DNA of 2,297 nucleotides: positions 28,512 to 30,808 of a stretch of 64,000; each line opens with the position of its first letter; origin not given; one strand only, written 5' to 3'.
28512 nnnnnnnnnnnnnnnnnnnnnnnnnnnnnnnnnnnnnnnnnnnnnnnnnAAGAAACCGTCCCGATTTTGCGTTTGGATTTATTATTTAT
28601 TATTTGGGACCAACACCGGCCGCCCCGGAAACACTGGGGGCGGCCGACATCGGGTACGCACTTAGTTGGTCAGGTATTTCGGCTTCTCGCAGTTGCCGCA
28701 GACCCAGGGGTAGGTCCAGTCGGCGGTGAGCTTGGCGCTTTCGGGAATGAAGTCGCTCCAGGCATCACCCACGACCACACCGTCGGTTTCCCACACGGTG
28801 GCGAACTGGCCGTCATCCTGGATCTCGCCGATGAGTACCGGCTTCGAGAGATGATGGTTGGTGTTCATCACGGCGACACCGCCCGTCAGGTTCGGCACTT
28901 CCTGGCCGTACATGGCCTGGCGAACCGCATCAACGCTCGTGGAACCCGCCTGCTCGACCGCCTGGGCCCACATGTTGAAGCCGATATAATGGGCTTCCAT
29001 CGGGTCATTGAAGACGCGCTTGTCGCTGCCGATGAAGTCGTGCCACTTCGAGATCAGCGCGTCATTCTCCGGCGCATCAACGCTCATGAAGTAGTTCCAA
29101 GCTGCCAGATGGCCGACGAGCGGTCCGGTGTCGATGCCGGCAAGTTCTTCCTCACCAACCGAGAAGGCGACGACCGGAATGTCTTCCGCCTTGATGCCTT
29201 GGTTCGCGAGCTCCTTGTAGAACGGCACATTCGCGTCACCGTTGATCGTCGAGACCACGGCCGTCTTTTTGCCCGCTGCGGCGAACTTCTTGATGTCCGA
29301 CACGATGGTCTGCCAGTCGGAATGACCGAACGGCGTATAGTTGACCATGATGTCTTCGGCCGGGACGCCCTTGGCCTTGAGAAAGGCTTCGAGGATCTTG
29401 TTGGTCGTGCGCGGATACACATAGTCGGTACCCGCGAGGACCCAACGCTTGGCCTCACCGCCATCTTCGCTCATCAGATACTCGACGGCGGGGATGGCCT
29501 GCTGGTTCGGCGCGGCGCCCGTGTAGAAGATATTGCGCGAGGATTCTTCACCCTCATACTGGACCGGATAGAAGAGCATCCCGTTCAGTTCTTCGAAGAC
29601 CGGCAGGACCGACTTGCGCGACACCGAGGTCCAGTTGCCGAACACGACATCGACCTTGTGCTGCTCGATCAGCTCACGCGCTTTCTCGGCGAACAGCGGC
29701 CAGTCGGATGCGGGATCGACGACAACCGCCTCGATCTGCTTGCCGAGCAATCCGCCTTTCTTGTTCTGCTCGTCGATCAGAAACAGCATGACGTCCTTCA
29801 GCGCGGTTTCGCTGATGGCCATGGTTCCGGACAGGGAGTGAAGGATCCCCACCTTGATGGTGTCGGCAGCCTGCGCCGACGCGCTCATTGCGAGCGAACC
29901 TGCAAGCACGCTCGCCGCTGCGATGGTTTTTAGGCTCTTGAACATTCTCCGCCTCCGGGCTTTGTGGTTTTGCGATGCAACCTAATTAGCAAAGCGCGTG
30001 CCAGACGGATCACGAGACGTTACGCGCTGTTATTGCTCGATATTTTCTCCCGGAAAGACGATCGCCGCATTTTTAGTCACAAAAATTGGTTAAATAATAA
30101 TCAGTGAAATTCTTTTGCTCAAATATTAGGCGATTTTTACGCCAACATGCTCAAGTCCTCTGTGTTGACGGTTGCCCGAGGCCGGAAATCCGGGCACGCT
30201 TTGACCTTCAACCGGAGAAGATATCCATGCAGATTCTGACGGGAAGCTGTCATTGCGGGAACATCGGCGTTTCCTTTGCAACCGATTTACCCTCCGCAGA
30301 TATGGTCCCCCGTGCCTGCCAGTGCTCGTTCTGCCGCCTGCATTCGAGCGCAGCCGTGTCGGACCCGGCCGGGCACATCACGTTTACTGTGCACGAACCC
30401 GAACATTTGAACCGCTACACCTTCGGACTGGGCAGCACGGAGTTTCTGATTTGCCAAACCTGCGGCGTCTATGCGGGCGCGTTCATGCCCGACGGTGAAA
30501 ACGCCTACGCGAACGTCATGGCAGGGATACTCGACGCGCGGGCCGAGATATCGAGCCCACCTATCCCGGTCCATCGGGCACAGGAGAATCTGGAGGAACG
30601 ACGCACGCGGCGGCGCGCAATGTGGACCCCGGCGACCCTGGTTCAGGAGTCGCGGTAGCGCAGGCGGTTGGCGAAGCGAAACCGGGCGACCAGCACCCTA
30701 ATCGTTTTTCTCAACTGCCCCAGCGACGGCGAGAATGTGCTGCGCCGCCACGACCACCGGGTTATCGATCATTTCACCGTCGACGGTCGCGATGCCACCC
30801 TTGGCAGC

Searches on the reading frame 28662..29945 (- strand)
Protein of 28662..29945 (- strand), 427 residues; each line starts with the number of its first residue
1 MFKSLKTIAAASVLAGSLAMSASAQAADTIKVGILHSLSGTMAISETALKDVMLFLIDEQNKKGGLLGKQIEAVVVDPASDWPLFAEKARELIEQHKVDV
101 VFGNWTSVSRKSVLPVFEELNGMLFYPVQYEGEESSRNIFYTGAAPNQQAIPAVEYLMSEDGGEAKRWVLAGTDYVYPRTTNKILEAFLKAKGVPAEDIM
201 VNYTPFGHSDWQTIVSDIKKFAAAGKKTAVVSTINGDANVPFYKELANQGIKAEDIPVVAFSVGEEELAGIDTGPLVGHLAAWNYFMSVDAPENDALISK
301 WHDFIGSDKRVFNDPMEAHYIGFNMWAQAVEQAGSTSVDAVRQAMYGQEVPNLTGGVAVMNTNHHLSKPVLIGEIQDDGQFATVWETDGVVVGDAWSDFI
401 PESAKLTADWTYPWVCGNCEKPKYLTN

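Call 3: search_protein_families(library=ncbifam, proteins=[window:28662-29945:-])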
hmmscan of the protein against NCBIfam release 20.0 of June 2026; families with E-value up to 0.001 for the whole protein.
window:28662-29945:- (427 aa): 3 families
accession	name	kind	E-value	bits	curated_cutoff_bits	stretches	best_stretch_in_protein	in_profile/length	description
TIGR03407.1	urea_ABC_UrtA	exception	1.4e-172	573.6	492.75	1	30-397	1-361/361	urea ABC transporter substrate-binding protein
TIGR03669.1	urea_ABC_arch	equivalog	5.3e-44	150.7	494.8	1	30-381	1-342/375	urea ABC transporter substrate-binding protein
NF011933.0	PRK15404.1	subfamily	1.3e-08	34.4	477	1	10-158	6-157/370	high-affinity branched-chain amino acid ABC transporter substrate-binding protein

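Call 15: find_homologous_proteins(query=window:28662-29945:-, max_evalue=1e-30)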
Query window:28662-29945:- (427 aa): 8000 proteins with E <= 1e-30 among 8000 candidates; the best 120 are listed.
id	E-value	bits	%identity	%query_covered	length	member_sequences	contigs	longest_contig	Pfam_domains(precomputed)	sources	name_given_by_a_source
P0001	7.2e-284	959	99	100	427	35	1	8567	PF13433.13,PF13458.13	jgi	jgi:urea transport system substrate-binding protein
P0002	4.2e-280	947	97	100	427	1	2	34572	PF13433.13,PF13458.13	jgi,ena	jgi:urea transport system substrate-binding protein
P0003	2.3e-279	944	97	100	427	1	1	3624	PF13433.13,PF13458.13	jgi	jgi:urea transport system substrate-binding protein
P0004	1.7e-272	922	93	100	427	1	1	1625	PF13433.13,PF13458.13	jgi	-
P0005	5.4e-272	920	93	100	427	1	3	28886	PF13433.13,PF13458.13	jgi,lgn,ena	jgi:urea transport system substrate-binding protein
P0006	7.0e-272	920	93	100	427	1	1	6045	PF13433.13,PF13458.13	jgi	-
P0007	8.7e-272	919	93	100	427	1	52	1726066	PF13433.13,PF13458.13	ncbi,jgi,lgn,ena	ncbi:MAG: urea ABC transporter substrate-binding protein [Alphaproteobacteria bacterium]|jgi:urea tr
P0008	1.6e-271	918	93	100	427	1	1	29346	PF13433.13,PF13458.13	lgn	-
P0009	3.1e-271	918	93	100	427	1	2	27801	PF13433.13,PF13458.13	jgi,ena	-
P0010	3.6e-271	917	93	100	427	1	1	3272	PF13433.13,PF13458.13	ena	-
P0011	3.8e-271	917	93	100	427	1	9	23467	PF13433.13,PF13458.13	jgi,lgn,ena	jgi:urea transport system substrate-binding protein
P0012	4.0e-271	917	93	100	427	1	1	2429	PF13433.13,PF13458.13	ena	-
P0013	5.8e-271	917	93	100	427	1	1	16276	PF13433.13,PF13458.13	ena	-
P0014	8.0e-271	916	93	100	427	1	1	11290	PF13433.13,PF13458.13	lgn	-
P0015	1.4e-270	915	93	100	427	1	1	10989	PF13433.13,PF13458.13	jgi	-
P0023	7.4e-266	900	92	99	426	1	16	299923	PF13433.13,PF13458.13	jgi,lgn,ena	-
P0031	2.6e-263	891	90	100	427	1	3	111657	PF13433.13,PF13458.13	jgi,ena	-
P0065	4.2e-256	868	89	100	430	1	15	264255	PF13433.13,PF13458.13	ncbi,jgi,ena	jgi:urea transport system substrate-binding protein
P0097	1.9e-245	833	84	100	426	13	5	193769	PF13433.13,PF13458.13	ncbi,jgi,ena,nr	ncbi:MAG: urea ABC transporter substrate-binding protein [Rhodospirillaceae bacterium]|jgi:urea tran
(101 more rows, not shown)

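Call 19: find_related_loci(query=A1, collection=genome_contigs, flank=6000)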
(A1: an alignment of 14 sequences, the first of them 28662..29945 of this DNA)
Query A1 (427 aa) in genome_contigs; peptide patterns used: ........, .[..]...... (x = any residue, [..] = any of these).
600 stretches matched a pattern (row limit reached: there are more); 598 encode a relative of the query (tblastn E <= 1e-3); the best 80 are kept; 80 distinct loci.
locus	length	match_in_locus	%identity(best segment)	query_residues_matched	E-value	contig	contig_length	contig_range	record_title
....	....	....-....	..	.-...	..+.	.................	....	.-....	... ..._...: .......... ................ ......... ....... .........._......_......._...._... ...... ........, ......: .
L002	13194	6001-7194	87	25-424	0e+0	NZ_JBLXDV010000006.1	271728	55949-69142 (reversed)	MAG: Minwuia sp. isolate ES20-17 S20maxbin_out.039RE.5K@6, whole genome shotgun sequence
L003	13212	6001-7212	83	24-427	0e+0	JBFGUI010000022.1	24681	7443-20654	MAG: Kiloniellaceae bacterium isolate Mix_sand05.2021.03.G.34 k141_3212335_length_24681_cov_12.7524, whole genome shotgu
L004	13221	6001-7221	82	18-424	0e+0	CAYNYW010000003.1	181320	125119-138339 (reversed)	MAG TPA_asm: uncultured Defluviicoccus sp. isolate binchicken_co326_179 genome assembly, contig: NODE_13_length_181320_c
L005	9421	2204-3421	82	19-424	0e+0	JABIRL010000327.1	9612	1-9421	MAG: Rhodospirillaceae bacterium isolate SI072_bin164 k141_2964816, whole genome shotgun sequence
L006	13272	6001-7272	79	1-424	0e+0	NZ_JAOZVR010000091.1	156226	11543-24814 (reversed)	MAG: Ferrovibrio sp. isolate bin D_3_1 D_3_3_42_length_156226_cov_7, whole genome shotgun sequence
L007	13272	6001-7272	78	2-424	0e+0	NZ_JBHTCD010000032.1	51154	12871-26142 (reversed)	Insolitispirillum peregrinum strain CCUG 13795 GCM70025272_97, whole genome shotgun sequence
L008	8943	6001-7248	79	10-425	0e+0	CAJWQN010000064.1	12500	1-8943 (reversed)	MAG TPA_asm: uncultured Rhodospirillaceae bacterium isolate ERR599062_bin.14_MetaBAT_v2.12.1_MAG genome assembly, contig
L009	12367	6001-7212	82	21-424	0e+0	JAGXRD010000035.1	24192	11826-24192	MAG: Alphaproteobacteria bacterium isolate CROMO_A_67 c_000000141169, whole genome shotgun sequence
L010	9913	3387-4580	81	27-424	0e+0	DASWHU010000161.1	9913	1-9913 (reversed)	MAG TPA_asm: Alphaproteobacteria bacterium isolate SMAG_U2850 k141_3039458, whole genome shotgun sequence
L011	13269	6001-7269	79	4-424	0e+0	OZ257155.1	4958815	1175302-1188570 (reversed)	MAG: Alphaproteobacteria bacterium isolate 813797ed-f09e-443b-b498-078a0c9476fc genome assembly, chromosome: 1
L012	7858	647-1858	79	21-424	0e+0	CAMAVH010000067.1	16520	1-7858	MAG: Rhizobium sp. Q54 isolate ME-08apr19-148 genome assembly, contig: ME-08apr19-C7447, whole genome shotgun sequence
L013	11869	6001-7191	82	28-424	0e+0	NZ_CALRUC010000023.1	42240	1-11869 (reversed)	MAG: Ferrovibrio terrae isolate JJ-MA1B5-281-4-m1-bin327 JJ-MA1B5-281-C245, whole genome shotgun sequence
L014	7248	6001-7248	78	2-417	0e+0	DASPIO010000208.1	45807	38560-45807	MAG TPA_asm: Azospirillum sp. isolate SMAG_U11985 k141_198312, whole genome shotgun sequence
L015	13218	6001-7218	77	11-418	0e+0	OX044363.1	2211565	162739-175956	MAG: uncultured Pseudomonadales bacterium isolate X_MB111 genome assembly, chromosome: X_MB111_contig-1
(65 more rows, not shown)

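Call 23: find_encoding_contigs(protein=P0002, flank=10000, max_places=4)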
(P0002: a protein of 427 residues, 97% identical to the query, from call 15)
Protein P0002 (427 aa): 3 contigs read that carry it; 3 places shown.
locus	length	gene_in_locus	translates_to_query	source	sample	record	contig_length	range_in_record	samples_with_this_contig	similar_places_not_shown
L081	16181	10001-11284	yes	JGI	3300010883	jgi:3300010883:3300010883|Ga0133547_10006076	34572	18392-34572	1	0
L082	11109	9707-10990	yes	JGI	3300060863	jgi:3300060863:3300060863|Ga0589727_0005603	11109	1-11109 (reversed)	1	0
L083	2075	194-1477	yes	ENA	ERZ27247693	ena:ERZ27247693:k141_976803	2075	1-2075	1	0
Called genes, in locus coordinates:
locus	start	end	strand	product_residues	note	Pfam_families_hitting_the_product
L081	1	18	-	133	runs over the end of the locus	PF01042:Ribonuc_L-PSP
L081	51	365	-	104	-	PF03795:YCII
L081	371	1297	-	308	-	PF08240:ADH_N, PF00107:ADH_zinc_N, PF13602:ADH_zinc_N_2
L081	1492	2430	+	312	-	PF01557:FAA_hydrolase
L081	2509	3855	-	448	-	PF07992:Pyr_redox_2, PF13738:Pyr_redox_3, PF00070:Pyr_redox, PF02852:Pyr_redox_dim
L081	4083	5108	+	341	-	PF02558:ApbA, PF08546:ApbA_C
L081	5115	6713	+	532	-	PF00743:FMO-like, PF01266:DAO (faint), PF01946:Thi4 (faint), PF07992:Pyr_redox_2, PF13450:NAD_binding_8, PF13454:NAD_binding_9 (faint), PF13738:Pyr_redox_3, PF13434:Lys_Orn_oxgnase (weak)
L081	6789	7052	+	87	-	-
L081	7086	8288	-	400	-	PF07690:MFS_1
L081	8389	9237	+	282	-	PF03328:HpcH_HpaI, PF15617:C-C_Bond_Lyase (weak)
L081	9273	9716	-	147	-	PF04828:GFA (weak)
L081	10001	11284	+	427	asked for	PF13433:Peripla_BP_5, PF13458:Peripla_BP_6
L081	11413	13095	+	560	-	PF02653:BPD_transp_2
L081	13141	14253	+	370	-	PF02653:BPD_transp_2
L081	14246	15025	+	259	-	PF02463:SMC_N (weak), PF00005:ABC_tran, PF13304:AAA_21 (faint), PF12399:BCA_ABC_TP_C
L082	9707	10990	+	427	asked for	PF13433:Peripla_BP_5, PF13458:Peripla_BP_6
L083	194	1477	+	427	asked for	PF13433:Peripla_BP_5, PF13458:Peripla_BP_6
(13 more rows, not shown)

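Call 24: find_encoding_contigs(protein=P0007, flank=10000, max_places=4)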
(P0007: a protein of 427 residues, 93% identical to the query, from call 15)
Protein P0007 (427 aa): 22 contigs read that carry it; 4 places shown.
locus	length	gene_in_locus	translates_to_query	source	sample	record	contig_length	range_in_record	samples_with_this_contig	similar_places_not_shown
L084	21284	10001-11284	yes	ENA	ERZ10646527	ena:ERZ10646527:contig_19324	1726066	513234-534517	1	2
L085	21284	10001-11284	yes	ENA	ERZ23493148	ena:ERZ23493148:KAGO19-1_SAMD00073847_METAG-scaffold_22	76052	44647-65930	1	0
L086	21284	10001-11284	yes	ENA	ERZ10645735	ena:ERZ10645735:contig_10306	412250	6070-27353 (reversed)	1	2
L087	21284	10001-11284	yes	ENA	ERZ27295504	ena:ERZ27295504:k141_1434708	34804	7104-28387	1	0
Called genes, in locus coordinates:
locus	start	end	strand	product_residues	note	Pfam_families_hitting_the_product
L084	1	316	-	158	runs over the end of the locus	PF01322:Cytochrom_C_2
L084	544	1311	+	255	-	PF06764:DUF1223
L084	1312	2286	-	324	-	PF01370:Epimerase, PF02719:Polysacc_synt_2 (faint), PF04321:RmlD_sub_bind, PF16363:GDP_Man_Dehyd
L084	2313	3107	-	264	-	PF00378:ECH_1, PF16113:ECH_2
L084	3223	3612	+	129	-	-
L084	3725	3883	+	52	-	-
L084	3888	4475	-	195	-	PF07883:Cupin_2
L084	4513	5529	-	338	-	-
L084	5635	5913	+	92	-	-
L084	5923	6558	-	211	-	PF07978:NIPSNAP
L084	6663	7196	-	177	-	-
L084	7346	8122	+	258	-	PF10370:Rv2993c-like_N, PF01557:FAA_hydrolase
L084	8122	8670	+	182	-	-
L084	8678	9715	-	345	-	PF14226:DIOX_N, PF03171:2OG-FeII_Oxy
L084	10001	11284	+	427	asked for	PF13433:Peripla_BP_5, PF13458:Peripla_BP_6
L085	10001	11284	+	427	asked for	PF13433:Peripla_BP_5, PF13458:Peripla_BP_6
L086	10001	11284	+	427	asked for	PF13433:Peripla_BP_5, PF13458:Peripla_BP_6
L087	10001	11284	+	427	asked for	PF13433:Peripla_BP_5, PF13458:Peripla_BP_6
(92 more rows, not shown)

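Call 25: find_encoding_contigs(protein=P0023, flank=10000, max_places=2)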
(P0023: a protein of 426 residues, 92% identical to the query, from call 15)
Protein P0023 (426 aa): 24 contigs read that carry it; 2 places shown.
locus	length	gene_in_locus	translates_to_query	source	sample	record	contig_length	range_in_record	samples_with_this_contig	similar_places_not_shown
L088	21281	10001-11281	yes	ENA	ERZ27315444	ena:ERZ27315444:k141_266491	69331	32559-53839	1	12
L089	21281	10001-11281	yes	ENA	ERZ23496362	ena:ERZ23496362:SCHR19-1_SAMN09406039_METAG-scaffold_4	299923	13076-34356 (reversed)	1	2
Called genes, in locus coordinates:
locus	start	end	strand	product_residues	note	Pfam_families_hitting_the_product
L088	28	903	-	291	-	PF00034:Cytochrom_C (weak), PF13442:Cytochrome_CBB3 (faint)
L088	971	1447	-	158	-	PF01322:Cytochrom_C_2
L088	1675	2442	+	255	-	PF06764:DUF1223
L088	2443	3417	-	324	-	PF01370:Epimerase, PF04321:RmlD_sub_bind, PF16363:GDP_Man_Dehyd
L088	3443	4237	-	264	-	PF00378:ECH_1, PF16113:ECH_2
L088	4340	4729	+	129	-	-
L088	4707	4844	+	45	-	-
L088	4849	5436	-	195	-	PF07883:Cupin_2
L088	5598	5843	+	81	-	-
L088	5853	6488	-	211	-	PF07978:NIPSNAP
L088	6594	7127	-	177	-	-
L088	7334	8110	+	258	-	PF10370:Rv2993c-like_N, PF01557:FAA_hydrolase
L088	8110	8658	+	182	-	-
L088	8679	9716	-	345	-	PF14226:DIOX_N, PF03171:2OG-FeII_Oxy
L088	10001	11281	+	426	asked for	PF13433:Peripla_BP_5, PF13458:Peripla_BP_6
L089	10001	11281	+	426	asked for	PF13433:Peripla_BP_5, PF13458:Peripla_BP_6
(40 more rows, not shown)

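Call 26: find_encoding_contigs(protein=P0031, flank=10000, max_places=2)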
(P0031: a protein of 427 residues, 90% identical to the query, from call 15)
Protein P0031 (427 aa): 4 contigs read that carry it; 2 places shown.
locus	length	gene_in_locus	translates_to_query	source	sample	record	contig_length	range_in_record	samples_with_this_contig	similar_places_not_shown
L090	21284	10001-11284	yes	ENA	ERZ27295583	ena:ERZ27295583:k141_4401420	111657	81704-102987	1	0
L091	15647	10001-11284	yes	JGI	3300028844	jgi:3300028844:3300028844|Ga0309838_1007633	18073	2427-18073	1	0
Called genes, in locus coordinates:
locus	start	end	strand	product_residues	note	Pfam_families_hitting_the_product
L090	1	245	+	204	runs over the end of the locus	PF17645:Amdase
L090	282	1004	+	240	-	PF17645:Amdase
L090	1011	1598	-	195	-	PF07883:Cupin_2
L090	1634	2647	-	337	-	-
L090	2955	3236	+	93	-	PF12680:SnoaL_2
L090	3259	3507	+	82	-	-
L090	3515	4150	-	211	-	PF07978:NIPSNAP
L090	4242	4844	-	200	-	PF04203:Sortase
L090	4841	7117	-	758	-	PF13757:VIT_2, PF08487:VIT, PF00092:VWA, PF13519:VWA_2, PF13768:VWA_3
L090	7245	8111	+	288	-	PF10370:Rv2993c-like_N, PF01557:FAA_hydrolase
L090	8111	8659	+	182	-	-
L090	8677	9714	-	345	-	PF14226:DIOX_N, PF03171:2OG-FeII_Oxy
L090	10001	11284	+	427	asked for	PF13433:Peripla_BP_5, PF13458:Peripla_BP_6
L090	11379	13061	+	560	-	PF13646:HEAT_2 (faint), PF02653:BPD_transp_2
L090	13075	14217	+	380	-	PF02653:BPD_transp_2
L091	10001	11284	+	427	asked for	PF13433:Peripla_BP_5, PF13458:Peripla_BP_6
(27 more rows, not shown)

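Call 27: find_encoding_contigs(protein=P0065, flank=10000, max_places=2)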
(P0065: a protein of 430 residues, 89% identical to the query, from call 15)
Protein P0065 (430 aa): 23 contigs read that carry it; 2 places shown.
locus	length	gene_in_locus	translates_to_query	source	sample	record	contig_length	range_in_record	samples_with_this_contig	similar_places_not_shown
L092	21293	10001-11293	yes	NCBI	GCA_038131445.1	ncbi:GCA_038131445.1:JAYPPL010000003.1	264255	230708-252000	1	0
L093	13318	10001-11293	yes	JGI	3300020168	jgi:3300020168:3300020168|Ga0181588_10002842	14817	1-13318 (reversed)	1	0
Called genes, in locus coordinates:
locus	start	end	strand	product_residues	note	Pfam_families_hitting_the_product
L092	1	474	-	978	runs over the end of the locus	PF04879:Molybdop_Fe4S4, PF00384:Molybdopterin, PF01568:Molydop_binding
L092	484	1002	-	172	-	PF00582:Usp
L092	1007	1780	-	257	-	PF09608:Alph_Pro_TM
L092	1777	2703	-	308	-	PF01925:TauE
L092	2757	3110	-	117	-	PF00581:Rhodanese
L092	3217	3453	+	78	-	PF01206:TusA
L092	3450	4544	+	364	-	PF01008:IF-2B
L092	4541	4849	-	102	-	PF07045:DUF1330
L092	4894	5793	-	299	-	PF13442:Cytochrome_CBB3 (faint), PF00034:Cytochrom_C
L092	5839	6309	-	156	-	PF01322:Cytochrom_C_2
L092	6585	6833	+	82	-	-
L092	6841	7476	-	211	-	PF07978:NIPSNAP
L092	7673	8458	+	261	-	PF10370:Rv2993c-like_N, PF01557:FAA_hydrolase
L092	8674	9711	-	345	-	PF14226:DIOX_N, PF03171:2OG-FeII_Oxy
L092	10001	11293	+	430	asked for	PF13433:Peripla_BP_5, PF13458:Peripla_BP_6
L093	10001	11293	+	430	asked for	PF13433:Peripla_BP_5, PF13458:Peripla_BP_6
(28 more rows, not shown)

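Call 28: find_encoding_contigs(protein=P0097, flank=10000, max_places=2)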
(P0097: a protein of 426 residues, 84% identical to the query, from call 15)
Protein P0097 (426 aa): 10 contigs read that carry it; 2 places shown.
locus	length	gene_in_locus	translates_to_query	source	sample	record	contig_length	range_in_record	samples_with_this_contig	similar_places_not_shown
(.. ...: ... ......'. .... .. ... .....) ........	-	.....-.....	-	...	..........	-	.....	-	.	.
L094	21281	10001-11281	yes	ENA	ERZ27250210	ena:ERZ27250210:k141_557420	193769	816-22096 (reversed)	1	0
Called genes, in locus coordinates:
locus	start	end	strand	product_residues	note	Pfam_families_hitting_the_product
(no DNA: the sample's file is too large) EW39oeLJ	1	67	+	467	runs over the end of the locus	PF20695:UbiD_N, PF01977:UbiD, PF20696:UbiD_C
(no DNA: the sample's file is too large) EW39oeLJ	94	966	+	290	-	PF13452:FAS1_DH_region (weak), PF27832:Htd2 (weak)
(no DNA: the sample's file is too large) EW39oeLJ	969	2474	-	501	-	PF20695:UbiD_N, PF01977:UbiD, PF20696:UbiD_C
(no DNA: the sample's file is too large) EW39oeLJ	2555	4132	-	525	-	PF00501:AMP-binding, PF13193:AMP-binding_C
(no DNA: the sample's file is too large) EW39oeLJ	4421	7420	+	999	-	PF01315:Ald_Xan_dh_C, PF02738:MoCoBD_1, PF20256:MoCoBD_2, PF06240:COXG, PF10604:Polyketide_cyc2 (weak)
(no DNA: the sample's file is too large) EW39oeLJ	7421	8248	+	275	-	PF00941:FAD_binding_5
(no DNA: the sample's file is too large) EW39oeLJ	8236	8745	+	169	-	PF00111:Fer2 (weak), PF13085:Fer2_3 (weak), PF01799:Fer2_2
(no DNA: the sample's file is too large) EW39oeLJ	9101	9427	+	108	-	-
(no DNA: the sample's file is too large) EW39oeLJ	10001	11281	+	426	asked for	PF13433:Peripla_BP_5, PF13458:Peripla_BP_6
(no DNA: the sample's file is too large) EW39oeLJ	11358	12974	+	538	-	PF13646:HEAT_2 (faint), PF02653:BPD_transp_2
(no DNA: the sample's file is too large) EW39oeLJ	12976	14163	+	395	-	PF02653:BPD_transp_2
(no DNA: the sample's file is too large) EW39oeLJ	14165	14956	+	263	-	PF02463:SMC_N (faint), PF00005:ABC_tran, PF13304:AAA_21 (faint), PF12399:BCA_ABC_TP_C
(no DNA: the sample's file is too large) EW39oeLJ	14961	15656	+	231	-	PF00005:ABC_tran, PF13304:AAA_21 (faint)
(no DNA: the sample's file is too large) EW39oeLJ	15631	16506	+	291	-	PF01774:UreD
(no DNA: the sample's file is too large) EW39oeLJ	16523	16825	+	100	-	PF00547:Urease_gamma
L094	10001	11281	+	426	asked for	PF13433:Peripla_BP_5, PF13458:Peripla_BP_6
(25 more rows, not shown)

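Call 47: search_protein_families(library=pfam, proteins=[L003:913-2235:+, L003:2263-3084:+, L003:3877-5106:+, L003:4484-5644:+], max_evalue=0.001)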
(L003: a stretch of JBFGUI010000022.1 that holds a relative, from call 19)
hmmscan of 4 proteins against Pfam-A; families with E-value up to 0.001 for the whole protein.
L003:913-2235:+ (440 aa): 2 families
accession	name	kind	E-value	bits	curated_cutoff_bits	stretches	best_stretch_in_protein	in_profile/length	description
PF13379.11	NMT1_2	-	9.2e-09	35.9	24.7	1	111-341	3-249/252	NMT1-like family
PF09084.16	NMT1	-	1.5e-07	32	20.5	1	143-333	17-212/216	NMT1/THI5 like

L003:2263-3084:+ (273 aa): 1 family
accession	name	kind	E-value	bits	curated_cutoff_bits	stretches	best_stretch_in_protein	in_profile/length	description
PF00528.27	BPD_transp_1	-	3.4e-22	79.5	26.4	1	93-263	4-182/184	Binding-protein-dependent transport system inner membrane component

L003:3877-5106:+ (409 aa): 1 family
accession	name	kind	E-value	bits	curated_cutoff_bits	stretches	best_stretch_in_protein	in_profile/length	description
PF00491.26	Arginase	-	4.7e-77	259.6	22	1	109-382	2-279/280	Arginase family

L003:4484-5644:+ (386 aa): 0 families

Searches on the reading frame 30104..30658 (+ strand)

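Call 4: search_protein_families(library=ncbifam, proteins=[window:30104-30658:+])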
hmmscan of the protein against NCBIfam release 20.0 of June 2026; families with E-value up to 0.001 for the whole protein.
window:30104-30658:+ (184 aa): 0 families

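Call 9: search_protein_families(library=pfam, proteins=[window:30104-30658:+], max_evalue=0.01)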
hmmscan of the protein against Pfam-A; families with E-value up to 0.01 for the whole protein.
window:30104-30658:+ (184 aa): 1 family
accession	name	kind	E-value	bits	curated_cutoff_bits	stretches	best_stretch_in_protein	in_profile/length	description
PF04828.22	GFA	-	4.7e-08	33.6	24.3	1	45-149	2-105/115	Glutathione-dependent formaldehyde-activating enzyme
